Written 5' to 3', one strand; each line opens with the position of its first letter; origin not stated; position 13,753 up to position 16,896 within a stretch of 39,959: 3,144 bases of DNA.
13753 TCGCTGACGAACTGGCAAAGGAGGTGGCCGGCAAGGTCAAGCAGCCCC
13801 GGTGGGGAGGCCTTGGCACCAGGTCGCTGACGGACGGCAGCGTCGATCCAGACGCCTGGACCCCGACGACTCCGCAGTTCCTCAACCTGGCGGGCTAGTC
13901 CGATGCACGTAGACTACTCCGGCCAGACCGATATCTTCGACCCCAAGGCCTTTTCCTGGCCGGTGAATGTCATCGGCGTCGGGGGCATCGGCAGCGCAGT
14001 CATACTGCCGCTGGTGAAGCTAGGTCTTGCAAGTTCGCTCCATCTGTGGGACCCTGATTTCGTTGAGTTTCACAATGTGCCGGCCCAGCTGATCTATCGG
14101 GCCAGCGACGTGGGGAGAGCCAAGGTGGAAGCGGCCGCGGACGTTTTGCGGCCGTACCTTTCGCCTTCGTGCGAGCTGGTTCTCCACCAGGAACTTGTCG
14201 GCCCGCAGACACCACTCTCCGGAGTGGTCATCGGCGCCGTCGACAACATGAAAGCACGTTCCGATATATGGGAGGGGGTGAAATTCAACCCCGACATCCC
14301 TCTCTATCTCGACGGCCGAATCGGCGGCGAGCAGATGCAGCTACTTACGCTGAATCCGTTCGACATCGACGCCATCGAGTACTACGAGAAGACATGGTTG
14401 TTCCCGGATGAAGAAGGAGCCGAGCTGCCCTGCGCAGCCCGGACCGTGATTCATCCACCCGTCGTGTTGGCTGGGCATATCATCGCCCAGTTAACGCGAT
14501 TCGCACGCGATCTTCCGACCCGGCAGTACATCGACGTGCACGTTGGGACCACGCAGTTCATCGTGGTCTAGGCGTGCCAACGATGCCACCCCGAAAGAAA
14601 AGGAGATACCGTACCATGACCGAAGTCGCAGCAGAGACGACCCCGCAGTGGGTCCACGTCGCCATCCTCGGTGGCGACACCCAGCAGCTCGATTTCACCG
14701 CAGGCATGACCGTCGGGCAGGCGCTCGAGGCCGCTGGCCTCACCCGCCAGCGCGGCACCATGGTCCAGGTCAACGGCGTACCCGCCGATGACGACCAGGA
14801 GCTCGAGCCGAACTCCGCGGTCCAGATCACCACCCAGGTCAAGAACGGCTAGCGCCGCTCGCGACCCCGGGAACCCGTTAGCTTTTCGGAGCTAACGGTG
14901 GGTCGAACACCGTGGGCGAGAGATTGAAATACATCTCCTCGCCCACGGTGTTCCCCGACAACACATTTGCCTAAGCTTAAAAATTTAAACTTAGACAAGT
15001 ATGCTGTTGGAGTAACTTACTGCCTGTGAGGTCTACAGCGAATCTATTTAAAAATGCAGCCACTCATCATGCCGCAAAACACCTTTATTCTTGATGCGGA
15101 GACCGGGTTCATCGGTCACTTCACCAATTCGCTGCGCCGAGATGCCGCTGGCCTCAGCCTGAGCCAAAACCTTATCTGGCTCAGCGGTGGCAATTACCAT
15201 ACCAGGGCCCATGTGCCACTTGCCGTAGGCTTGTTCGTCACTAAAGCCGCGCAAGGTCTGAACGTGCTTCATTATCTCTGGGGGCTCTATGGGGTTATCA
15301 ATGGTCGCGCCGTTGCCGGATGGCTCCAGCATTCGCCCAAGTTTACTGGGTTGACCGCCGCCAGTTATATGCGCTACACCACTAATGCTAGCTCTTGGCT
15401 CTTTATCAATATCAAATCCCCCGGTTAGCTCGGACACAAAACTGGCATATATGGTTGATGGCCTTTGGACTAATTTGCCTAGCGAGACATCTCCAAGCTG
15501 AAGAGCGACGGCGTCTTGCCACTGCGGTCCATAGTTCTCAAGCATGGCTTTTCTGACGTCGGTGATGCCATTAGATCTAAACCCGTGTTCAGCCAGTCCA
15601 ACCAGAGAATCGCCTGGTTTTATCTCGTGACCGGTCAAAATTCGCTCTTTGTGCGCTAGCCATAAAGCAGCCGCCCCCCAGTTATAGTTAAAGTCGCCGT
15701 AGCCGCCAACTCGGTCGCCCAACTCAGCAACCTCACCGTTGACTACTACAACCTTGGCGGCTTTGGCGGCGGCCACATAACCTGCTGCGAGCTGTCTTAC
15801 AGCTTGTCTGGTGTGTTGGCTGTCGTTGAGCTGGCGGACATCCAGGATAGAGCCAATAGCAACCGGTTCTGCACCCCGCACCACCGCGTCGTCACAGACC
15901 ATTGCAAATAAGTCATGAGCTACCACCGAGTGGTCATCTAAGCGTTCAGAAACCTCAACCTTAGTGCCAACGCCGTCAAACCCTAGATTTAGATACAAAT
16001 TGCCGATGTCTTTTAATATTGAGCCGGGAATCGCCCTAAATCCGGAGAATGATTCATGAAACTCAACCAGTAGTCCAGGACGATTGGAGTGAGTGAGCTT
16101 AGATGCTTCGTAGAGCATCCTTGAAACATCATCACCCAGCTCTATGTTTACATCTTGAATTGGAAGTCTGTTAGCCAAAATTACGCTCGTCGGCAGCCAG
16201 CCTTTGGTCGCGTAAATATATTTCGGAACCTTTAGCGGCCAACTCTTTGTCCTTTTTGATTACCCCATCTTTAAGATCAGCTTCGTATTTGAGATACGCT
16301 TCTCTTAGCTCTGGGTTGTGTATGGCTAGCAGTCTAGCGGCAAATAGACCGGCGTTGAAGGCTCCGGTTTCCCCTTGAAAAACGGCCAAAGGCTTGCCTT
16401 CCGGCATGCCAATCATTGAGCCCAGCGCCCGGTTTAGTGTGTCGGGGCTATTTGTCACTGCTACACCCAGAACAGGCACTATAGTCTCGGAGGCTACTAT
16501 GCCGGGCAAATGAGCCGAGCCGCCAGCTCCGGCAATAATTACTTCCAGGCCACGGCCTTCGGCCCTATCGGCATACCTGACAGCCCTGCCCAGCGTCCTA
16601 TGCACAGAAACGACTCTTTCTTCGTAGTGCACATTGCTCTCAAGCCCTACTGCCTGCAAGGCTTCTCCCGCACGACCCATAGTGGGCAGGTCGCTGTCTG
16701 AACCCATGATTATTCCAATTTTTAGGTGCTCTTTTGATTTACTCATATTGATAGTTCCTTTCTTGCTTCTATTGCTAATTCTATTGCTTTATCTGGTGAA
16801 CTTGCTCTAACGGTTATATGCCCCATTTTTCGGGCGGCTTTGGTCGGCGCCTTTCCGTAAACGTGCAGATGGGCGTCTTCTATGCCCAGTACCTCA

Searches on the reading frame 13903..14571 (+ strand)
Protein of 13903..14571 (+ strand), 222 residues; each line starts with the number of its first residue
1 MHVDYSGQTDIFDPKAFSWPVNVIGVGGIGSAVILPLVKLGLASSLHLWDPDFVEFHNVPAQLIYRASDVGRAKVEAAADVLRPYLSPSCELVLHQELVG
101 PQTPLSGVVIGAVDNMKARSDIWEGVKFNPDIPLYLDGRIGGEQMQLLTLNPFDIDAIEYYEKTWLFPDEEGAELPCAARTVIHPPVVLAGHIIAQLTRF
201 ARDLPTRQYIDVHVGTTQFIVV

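Call 5: search_protein_families(library=pfam, proteins=[window:13903-14571:+], max_evalue=0.01)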
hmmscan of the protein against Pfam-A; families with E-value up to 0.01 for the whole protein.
window:13903-14571:+ (222 aa): 1 family
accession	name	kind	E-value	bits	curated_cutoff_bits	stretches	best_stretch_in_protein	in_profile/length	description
PF00899.27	ThiF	-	5.3e-17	62.2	28.1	1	20-124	22-129/238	ThiF family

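Call 6: search_protein_families(library=padloc, proteins=[window:13903-14571:+], max_evalue=1)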
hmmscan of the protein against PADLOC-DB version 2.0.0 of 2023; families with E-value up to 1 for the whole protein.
window:13903-14571:+ (222 aa): 22 families
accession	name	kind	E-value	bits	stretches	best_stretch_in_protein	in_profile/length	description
PDLC00829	E1-E2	-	6.2e-10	36.7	1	21-119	174-276/426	E1-E2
PDLC00828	E1-E2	-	9.7e-08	29.7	1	21-83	178-238/431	E1-E2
PDLC00832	E1-E2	-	1.1e-06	25.1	1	21-83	341-401/588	E1-E2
PDLC00850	E1-E2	-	6.8e-06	22.8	1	20-83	316-377/566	E1-E2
PDLC03847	BilD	-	2.1e-05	21.4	1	23-122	213-317/453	-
PDLC00844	E1-E2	-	2.4e-05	21.1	1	20-83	278-339/489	E1-E2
PDLC00836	E1-E2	-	0.00016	18.4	1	21-83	344-404/602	E1-E2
PDLC00851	E1-E2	-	0.00023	18.2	1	21-82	243-302/491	E1-E2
PDLC00848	E1-E2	-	0.00024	17.5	1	21-83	377-437/607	E1-E2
PDLC00846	E1-E2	-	0.0004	17.1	1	21-99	320-401/587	E1-E2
PDLC00849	E1-E2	-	0.00054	16.7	1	19-83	334-396/582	E1-E2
PDLC00837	E1-E2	-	0.00059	16.7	1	21-59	328-365/593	E1-E2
PDLC00830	E1-E2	-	0.00088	15.7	1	21-77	313-367/551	E1-E2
PDLC00855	E1-E2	-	0.0011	16.1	1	21-103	305-384/579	E1-E2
PDLC00856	E1-E2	-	0.0023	14.5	1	21-92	325-393/573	E1-E2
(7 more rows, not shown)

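Call 7: search_protein_families(library=ncbifam, proteins=[window:13903-14571:+], max_evalue=1)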
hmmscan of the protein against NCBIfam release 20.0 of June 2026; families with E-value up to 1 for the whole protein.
window:13903-14571:+ (222 aa): 21 families
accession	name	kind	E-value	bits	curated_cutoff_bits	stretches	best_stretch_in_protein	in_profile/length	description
TIGR02356.1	adenyl_thiF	equivalog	9.9e-15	54.5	275.25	1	21-195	24-196/203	thiazole biosynthesis adenylyltransferase ThiF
NF006395.0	PRK08644.1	equivalog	4e-12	46.2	159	1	20-124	32-138/215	sulfur carrier protein ThiS adenylyltransferase ThiF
NF004111.0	PRK05600.1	equivalog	2e-11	43.6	437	1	21-92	44-113/371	ThiF family adenylyltransferase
NF004281.0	PRK05690.1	subfamily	2.2e-10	40.2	266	1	21-134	35-150/250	molybdopterin-synthase adenylyltransferase MoeB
NF047750.1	SAMPActivE1UbaA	equivalog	1.9e-09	37.3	450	1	20-123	34-140/270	SAMP-activating enzyme E1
TIGR02354.1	thiF_fam2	equivalog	2.6e-08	34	152.2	1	21-120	24-125/200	thiamine biosynthesis protein ThiF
NF005902.0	PRK07878.1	equivalog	5e-08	32.2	647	1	21-99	45-121/392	adenylyltransferase/sulfurtransferase MoeZ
NF006444.0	PRK08762.1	equivalog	5e-08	32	449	1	20-119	149-251/387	molybdopterin-synthase adenylyltransferase MoeB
TIGR03736.1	PRTRC_ThiF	hypoth_equivalog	1.3e-07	31.2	144.75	1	19-128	12-129/245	PRTRC system ThiF family protein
TIGR02355.1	moeB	equivalog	2.6e-07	30.3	376.55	1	3-191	14-194/240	molybdopterin-synthase adenylyltransferase MoeB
NF005646.0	PRK07411.1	equivalog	2.4e-06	27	633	1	21-100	41-118/390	molybdopterin-synthase adenylyltransferase MoeB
NF006077.0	PRK08223.1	equivalog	3.5e-06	26.2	266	1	21-100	31-108/296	hypothetical protein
NF058523.1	6A-MBL_cap2_3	equivalog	4.7e-06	25.4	320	1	21-85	301-363/665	anti-phage 6A-MBL system cap2_3 protein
TIGR01408.1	Ube1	subfamily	2.4e-05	22.3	750.05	1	19-120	420-533/1008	ubiquitin-activating enzyme E1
NF011696.0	PRK15116.1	equivalog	2.7e-05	24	304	1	21-142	33-157/268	tRNA cyclic N6-threonylcarbamoyladenosine(37) synthase TcdA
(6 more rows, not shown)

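Call 64: search_solved_structures(query=window:13903-14568:+, max_evalue=0.001, show_alignments=1)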
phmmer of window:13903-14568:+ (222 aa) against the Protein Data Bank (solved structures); distinct sequences matched with E-value up to 0.001: 41.
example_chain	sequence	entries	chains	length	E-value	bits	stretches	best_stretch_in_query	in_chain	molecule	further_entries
8se9_A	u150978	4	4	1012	2.6e-09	40.2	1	23-94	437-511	Ubiquitin-like modifier-activating enzyme 7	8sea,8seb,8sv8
8oif_A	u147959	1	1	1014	2.6e-09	40.2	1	23-94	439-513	Ubiquitin-like modifier-activating enzyme 7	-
1zud_1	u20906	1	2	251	3.7e-09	39.7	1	18-193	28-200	Adenylyltransferase thiF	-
1zfn_A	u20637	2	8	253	3.8e-09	39.7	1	18-193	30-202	Adenylyltransferase thiF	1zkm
3dbh_B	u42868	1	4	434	7e-08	35.5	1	2-96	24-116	NEDD8-activating enzyme E1 catalytic subunit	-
3dbr_B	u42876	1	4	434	8.4e-08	35.2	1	2-96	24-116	NEDD8-activating enzyme E1 catalytic subunit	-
1r4m_B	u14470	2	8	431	8.5e-08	35.2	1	2-96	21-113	ubiquitin-activating enzyme E1C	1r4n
3dbl_B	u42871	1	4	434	8.6e-08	35.2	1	2-96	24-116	NEDD8-activating enzyme E1 catalytic subunit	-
1tt5_B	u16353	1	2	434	8.7e-08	35.2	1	2-96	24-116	ubiquitin-activating enzyme E1C isoform 1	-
1yov_B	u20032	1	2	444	9.1e-08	35.1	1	2-96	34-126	Ubiquitin-activating enzyme E1C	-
3gzn_B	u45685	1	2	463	9.9e-08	35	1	2-96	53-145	NEDD8-activating enzyme E1 catalytic subunit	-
9jtc_A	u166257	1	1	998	1.3e-07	34.6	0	5-84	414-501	UBA7 protein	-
2nvu_B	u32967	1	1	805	1.8e-07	34.1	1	2-96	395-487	Maltose binding protein/NEDD8-activating enzyme E1 catalytic subunit chimera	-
5ff5_A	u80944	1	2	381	2.8e-07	33.5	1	19-85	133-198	PaaA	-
5um6_A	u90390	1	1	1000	2.5e-06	30.4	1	12-104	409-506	Ubiquitin-activating enzyme E1 1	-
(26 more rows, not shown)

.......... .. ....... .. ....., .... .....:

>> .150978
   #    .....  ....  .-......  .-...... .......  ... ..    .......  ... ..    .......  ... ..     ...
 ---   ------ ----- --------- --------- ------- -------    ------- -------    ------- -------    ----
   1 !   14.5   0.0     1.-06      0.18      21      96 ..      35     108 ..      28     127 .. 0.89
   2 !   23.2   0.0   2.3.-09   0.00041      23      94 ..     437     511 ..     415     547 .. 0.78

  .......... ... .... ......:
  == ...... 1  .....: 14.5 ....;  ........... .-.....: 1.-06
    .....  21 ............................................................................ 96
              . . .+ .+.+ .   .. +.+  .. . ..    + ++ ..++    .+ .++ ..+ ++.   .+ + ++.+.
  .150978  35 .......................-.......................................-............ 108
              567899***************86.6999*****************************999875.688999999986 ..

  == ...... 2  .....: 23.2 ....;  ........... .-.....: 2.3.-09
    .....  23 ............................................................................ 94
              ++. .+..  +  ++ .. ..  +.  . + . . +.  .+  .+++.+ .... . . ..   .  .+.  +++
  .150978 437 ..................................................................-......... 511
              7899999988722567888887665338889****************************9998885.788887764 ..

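Call 83: search_solved_structures(query=window:13903-14568:+, max_evalue=1e-8, show_alignments=4)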
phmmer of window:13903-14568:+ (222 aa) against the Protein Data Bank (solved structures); distinct sequences matched with E-value up to 1e-8: 4.
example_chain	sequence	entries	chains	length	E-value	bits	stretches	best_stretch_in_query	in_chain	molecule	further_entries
8se9_A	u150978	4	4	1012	2.6e-09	40.2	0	23-94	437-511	Ubiquitin-like modifier-activating enzyme 7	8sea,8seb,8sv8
8oif_A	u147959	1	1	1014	2.6e-09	40.2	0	23-94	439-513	Ubiquitin-like modifier-activating enzyme 7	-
1zud_1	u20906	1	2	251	3.7e-09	39.7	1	18-193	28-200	Adenylyltransferase thiF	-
1zfn_A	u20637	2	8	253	3.8e-09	39.7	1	18-193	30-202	Adenylyltransferase thiF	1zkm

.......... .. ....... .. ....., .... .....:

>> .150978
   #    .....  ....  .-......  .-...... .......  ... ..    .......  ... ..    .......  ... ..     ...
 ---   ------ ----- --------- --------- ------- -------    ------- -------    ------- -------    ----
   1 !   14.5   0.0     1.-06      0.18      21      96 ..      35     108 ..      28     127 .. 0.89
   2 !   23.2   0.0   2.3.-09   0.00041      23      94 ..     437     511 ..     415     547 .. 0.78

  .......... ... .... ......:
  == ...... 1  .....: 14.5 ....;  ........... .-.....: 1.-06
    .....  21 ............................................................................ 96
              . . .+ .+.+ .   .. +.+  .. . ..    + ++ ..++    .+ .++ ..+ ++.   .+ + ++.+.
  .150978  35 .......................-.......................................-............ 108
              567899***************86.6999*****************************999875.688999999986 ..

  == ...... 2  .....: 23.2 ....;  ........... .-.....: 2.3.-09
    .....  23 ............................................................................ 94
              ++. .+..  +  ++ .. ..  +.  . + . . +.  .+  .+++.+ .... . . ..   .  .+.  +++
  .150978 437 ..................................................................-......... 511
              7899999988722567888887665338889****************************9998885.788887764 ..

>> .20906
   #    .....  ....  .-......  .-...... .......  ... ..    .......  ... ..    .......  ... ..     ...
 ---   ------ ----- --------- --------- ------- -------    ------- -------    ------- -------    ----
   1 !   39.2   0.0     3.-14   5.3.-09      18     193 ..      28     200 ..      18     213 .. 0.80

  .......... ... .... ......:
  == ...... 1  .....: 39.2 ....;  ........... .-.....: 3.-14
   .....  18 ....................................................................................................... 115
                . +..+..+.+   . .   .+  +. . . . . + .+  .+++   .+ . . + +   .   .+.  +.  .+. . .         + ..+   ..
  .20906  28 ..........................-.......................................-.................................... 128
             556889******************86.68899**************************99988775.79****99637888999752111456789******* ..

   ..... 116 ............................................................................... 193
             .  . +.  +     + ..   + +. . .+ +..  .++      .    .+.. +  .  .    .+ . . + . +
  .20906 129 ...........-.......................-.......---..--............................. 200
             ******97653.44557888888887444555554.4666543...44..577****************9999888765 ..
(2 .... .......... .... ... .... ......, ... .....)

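Call 90: find_homologous_proteins(query=window:13903-14568:+, max_evalue=1e-10)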
Query window:13903-14568:+ (222 aa): 97 proteins with E <= 1e-10 among 554 candidates.
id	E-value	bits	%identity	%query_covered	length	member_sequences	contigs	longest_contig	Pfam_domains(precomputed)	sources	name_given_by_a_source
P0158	8.1e-147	505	100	100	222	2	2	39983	PF00899.28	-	-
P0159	5.0e-119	414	79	100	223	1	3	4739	PF00899.28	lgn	-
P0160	3.0e-110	385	74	100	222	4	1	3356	PF00899.28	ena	-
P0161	2.7e-107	376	75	99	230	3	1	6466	PF00899.28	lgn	-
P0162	1.2e-103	364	74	97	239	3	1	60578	PF00899.28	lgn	-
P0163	1.1e-102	361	71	100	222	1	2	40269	PF00899.28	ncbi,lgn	-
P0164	5.1e-100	352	71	100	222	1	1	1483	PF00899.28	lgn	-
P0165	1.5e-98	347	68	98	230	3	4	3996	PF00899.28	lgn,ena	-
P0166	2.8e-96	339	66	98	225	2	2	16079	PF00899.28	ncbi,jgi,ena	ncbi:MAG: ThiF family adenylyltransferase [Candidatus Saccharimonadales bacterium]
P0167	8.8e-96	338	70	99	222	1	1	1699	PF00899.28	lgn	-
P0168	7.6e-94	332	65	99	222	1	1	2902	PF00899.28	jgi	jgi:molybdopterin/thiamine biosynthesis adenylyltransferase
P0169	4.3e-93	329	68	100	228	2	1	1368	PF00899.28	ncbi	-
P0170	1.3e-91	324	64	97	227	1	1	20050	PF00899.28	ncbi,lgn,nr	ncbi:MAG TPA: ThiF family adenylyltransferase [Candidatus Saccharimonadales bacterium]|nr:ThiF famil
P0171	2.2e-91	323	63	99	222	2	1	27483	PF00899.28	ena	-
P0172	5.4e-90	319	64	100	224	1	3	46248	PF00899.28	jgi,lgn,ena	-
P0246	1.8e-57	213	53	90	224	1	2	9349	PF00899.28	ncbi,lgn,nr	ncbi:ThiF family adenylyltransferase [Candidatus Uhrbacteria bacterium]|nr:ThiF family adenylyltrans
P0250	2.0e-47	180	43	92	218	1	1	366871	PF00899.28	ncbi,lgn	ncbi:MAG: ThiF family adenylyltransferase [Candidatus Saccharimonadales bacterium]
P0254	9.9e-32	128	43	84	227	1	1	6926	PF00899.28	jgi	jgi:hypothetical protein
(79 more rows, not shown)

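Call 91: find_encoding_contigs(protein=P0250, flank=5000, max_places=1)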
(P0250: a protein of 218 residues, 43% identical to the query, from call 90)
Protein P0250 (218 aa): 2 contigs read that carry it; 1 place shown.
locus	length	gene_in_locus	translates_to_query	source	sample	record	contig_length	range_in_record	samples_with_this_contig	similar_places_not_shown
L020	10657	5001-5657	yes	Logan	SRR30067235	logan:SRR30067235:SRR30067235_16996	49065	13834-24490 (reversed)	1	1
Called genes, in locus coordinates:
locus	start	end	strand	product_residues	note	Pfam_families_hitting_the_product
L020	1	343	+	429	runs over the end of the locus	PF00350:Dynamin_N (faint), PF01926:MMR_HSR1, PF02421:FeoB_N (weak), PF00009:GTP_EFTU (weak), PF00071:Ras (weak), PF01926:MMR_HSR1, PF02421:FeoB_N, PF14714:KH_dom-like, +5 more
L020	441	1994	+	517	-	PF13638:PIN_4, PF02562:PhoH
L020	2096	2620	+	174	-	PF01195:Pept_tRNA_hydro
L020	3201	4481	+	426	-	-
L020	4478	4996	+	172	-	-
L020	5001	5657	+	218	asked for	PF00899:ThiF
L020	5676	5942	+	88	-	-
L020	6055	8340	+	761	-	PF01751:Toprim, PF01131:Topoisom_bac, PF13368:Toprim_C_rpt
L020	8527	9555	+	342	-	PF04545:Sigma70_r4, PF05066:HARE-HTH (faint)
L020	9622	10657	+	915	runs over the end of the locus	PF26449:DUF8128, PF01935:DUF87 (weak), PF02534:T4SS-DNA_transf (faint), PF10412:TrwB_AAD_bind, PF12696:TraG-D_C (faint)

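Call 92: find_encoding_contigs(protein=P0246, flank=5000, max_places=1)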
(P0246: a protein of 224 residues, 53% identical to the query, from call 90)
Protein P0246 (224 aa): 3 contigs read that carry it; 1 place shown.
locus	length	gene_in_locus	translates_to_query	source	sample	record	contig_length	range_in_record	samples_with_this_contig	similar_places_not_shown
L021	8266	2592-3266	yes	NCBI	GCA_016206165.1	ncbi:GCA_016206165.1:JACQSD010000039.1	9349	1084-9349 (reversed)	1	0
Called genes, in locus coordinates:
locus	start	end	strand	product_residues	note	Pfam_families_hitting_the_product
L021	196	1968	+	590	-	-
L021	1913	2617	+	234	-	-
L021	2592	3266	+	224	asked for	PF00899:ThiF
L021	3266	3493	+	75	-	-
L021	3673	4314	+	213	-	PF01066:CDP-OH_P_transf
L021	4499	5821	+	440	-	PF05834:Lycopene_cycl (faint), PF07992:Pyr_redox_2, PF00070:Pyr_redox (weak)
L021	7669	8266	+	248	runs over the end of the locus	PF13641:Glyco_tranf_2_3, PF00535:Glycos_transf_2, PF10111:Glyco_tranf_2_2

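Call 93: find_encoding_contigs(protein=P0254, flank=5000, max_places=1)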
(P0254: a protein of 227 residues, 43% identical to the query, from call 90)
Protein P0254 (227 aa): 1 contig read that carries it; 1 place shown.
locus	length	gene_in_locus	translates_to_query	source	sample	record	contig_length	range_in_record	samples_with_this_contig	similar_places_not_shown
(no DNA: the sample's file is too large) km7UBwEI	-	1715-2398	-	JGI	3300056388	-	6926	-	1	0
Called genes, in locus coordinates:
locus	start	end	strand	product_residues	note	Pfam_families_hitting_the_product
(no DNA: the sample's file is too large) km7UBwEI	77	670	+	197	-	-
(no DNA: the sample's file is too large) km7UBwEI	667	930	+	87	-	-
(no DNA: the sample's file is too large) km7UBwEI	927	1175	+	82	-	-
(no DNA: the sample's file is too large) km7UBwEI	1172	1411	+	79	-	-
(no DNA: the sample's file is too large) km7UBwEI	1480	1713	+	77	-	-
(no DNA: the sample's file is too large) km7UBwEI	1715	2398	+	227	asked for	PF00899:ThiF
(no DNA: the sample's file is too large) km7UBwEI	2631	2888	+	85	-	-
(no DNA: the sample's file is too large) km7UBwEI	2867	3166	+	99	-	-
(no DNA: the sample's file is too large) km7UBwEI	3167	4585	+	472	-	PF13481:AAA_25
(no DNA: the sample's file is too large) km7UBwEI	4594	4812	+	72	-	-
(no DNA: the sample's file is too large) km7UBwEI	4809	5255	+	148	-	-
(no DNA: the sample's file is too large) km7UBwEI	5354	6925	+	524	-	?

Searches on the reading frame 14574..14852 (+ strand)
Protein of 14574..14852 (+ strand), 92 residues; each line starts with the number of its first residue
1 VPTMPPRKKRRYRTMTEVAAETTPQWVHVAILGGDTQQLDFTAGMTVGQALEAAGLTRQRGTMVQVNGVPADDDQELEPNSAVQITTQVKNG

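Call 5: search_protein_families(library=pfam, proteins=[window:14574-14852:+], max_evalue=0.01)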
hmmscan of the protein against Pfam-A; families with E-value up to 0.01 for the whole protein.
window:14574-14852:+ (92 aa): 3 families
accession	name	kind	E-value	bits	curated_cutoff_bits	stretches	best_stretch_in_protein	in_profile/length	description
PF21965.2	SAMP2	-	0.0019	19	27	1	27-83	3-57/63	Small archaeal modifier protein 2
PF02597.26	ThiS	-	0.002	19.1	22.5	1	34-85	12-69/76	ThiS family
PF03990.20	DUF348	-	0.007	16.5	24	0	33-57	6-29/41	G5-linked-Ubiquitin-like domain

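Call 6: search_protein_families(library=padloc, proteins=[window:14574-14852:+], max_evalue=1)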
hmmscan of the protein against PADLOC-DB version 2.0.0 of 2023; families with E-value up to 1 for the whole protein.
window:14574-14852:+ (92 aa): 0 families

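Call 7: search_protein_families(library=ncbifam, proteins=[window:14574-14852:+], max_evalue=1)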
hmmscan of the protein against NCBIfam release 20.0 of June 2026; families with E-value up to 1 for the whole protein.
window:14574-14852:+ (92 aa): 3 families
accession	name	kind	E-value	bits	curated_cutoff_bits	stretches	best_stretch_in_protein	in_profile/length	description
NF041919.1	SAMP2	equivalog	0.0046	17.5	70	1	27-90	3-64/66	ubiquitin-like small modifier protein SAMP2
NF006231.0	PRK08364.1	equivalog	0.04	14.2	80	1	27-89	5-67/70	sulfur carrier protein ThiS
NF005028.0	PRK06437.1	equivalog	0.18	12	85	1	31-85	7-60/67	hypothetical protein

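Call 66: search_solved_structures(query=window:14574-14849:+, max_evalue=1)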
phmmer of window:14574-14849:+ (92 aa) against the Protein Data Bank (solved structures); distinct sequences matched with E-value up to 1: 4.
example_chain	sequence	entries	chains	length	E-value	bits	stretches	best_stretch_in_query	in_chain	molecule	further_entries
1vpm_A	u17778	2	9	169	0.12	16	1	15-61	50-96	acyl-CoA hydrolase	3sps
5lda_B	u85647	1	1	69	0.2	15.2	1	27-90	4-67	SAMP2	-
1rws_A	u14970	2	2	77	0.23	15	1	27-90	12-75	hypothetical protein PF1061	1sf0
7jtk_k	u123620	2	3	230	0.76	13.4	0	5-41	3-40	Cytochrome b5 heme-binding domain-containing protein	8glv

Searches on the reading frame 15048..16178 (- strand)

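Call 5: search_protein_families(library=pfam, proteins=[window:15048-16178:-], max_evalue=0.01)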
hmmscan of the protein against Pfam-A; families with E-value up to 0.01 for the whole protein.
window:15048-16178:- (376 aa): 2 families
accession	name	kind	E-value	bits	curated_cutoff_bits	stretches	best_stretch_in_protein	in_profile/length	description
PF02769.27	AIRS_C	-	3.9e-17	63.3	23.1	1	187-362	1-153/156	AIR synthase related protein, C-terminal domain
PF00586.29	AIRS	-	8.4e-10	39.5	24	1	62-155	14-97/112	AIR synthase related protein, N-terminal domain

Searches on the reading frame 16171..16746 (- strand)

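Call 5: search_protein_families(library=pfam, proteins=[window:16171-16746:-], max_evalue=0.01)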
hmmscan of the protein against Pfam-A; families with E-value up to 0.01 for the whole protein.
window:16171-16746:- (191 aa): 1 family
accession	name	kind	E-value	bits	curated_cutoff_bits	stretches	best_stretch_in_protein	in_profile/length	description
PF00731.26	AIRC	-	1.2e-41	142.1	30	1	9-159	1-146/148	AIR carboxylase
